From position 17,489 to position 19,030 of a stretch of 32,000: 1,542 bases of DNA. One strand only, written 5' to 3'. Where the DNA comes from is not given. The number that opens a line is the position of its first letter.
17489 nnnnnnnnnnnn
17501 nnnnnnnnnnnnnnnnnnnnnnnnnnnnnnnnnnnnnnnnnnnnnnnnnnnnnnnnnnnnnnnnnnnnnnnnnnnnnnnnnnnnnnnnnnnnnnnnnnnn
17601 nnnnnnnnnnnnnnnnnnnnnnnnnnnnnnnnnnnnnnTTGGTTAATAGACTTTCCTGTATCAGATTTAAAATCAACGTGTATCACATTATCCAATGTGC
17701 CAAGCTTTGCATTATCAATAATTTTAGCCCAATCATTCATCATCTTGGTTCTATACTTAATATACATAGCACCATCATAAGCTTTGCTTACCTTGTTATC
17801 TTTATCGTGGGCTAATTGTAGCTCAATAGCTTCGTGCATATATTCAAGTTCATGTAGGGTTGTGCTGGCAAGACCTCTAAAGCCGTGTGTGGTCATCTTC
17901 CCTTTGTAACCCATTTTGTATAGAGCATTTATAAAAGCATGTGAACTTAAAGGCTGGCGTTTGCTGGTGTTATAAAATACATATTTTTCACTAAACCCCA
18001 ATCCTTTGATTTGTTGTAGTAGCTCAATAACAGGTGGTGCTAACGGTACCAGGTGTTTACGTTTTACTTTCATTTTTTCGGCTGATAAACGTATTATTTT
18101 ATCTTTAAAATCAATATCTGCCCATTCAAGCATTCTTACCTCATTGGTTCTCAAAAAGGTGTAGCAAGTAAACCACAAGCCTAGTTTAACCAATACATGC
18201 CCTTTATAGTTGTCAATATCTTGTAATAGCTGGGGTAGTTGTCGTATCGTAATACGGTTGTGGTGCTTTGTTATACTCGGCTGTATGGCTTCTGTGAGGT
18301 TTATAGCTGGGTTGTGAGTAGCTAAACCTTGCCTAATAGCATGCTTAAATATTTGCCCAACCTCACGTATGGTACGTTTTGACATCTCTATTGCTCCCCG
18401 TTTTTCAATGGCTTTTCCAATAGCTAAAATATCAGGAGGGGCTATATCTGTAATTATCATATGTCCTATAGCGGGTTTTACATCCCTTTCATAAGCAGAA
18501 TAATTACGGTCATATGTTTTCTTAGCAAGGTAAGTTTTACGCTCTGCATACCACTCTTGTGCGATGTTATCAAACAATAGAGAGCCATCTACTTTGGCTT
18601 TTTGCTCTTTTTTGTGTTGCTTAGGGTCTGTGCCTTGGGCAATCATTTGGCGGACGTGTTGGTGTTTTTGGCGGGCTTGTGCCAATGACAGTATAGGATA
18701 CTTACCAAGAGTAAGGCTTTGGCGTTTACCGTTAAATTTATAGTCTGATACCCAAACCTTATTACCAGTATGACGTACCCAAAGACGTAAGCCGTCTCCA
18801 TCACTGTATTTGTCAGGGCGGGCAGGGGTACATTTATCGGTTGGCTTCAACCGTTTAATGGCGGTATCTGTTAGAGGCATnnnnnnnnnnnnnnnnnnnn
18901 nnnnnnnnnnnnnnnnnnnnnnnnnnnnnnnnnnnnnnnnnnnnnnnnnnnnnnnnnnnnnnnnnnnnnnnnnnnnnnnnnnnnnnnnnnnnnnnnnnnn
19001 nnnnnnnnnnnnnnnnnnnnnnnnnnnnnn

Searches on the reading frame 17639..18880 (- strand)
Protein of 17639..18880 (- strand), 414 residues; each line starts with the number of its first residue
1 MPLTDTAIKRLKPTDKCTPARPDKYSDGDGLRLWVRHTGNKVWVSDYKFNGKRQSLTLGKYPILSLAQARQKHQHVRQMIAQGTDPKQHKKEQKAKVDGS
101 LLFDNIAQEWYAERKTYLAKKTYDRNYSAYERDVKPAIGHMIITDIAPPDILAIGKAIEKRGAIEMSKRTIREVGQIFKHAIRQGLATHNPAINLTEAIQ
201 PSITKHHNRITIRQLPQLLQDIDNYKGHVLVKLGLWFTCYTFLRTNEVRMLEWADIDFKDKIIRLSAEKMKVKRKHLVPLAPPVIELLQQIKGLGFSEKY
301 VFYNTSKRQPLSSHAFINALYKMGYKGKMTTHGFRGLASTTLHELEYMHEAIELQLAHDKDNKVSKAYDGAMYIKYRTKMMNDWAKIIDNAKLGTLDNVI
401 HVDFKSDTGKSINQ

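Call 5: search_protein_families(library=pfam, proteins=[window:17639-18880:-], max_evalue=0.1)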
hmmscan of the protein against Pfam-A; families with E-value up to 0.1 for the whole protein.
window:17639-18880:- (414 aa): 5 families
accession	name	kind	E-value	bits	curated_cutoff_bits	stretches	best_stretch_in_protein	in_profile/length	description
PF13356.12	Arm-DNA-bind_3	-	1.1e-25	89.9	27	1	3-93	1-83/83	Arm DNA-binding domain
PF22022.2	Phage_int_M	-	6e-22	78.1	27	1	103-197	1-95/96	Phage integrase central domain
PF00589.27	Phage_integrase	-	7.4e-19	68.6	27.1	1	209-368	2-165/172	Phage integrase family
PF14659.12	Phage_int_SAM_3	-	3.1e-06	27.7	22.6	1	103-151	2-50/58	Phage integrase, N-terminal SAM-like domain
PF00719.24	Pyrophosphatase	-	0.034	14.4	23.5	1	217-270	99-152/153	Inorganic pyrophosphatase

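Call 93: search_protein_families(library=phrogs, proteins=[window:17639-18880:-], max_evalue=0.1)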
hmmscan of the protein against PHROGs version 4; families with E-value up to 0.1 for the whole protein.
window:17639-18880:- (414 aa): 10 families
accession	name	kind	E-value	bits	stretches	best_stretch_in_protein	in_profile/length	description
phrog_1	-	integration and excision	2.2e-53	183.5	1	1-397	91-460/611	integrase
phrog_3423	-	unknown function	7.4e-34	118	1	1-153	6-155/157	-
phrog_4710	-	unknown function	3.2e-25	89.9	1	79-273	1-197/211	-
phrog_216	-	integration and excision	3.2e-21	76.7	1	164-390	12-246/301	integrase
phrog_24775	-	unknown function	6.3e-10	40.1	1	308-395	7-93/101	-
phrog_14880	-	unknown function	1.4e-08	35.5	1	338-389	2-53/57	-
phrog_37801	-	unknown function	6e-05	24.1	1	348-390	28-70/73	-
phrog_7244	-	integration and excision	0.0011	19.3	1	130-265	102-230/263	integrase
phrog_23783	-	integration and excision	0.013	16.5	1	93-196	52-153/162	integrase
phrog_25734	-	unknown function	0.062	14.3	0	163-222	32-93/166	-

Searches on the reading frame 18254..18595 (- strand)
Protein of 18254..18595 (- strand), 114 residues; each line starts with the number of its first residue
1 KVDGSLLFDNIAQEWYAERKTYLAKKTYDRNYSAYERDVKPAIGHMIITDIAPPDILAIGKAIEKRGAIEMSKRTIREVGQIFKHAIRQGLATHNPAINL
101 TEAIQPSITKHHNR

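Call 93: search_protein_families(library=phrogs, proteins=[window:18254-18595:-], max_evalue=0.1)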
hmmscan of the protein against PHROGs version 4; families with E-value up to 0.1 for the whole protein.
window:18254-18595:- (114 aa): 3 families
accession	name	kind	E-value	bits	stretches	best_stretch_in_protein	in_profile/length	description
phrog_4710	-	unknown function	5.9e-13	49.9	1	8-111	27-130/211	-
phrog_23783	-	integration and excision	0.0085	17.1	1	3-101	57-153/162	integrase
phrog_7244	-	integration and excision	0.012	15.9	1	35-98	102-165/263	integrase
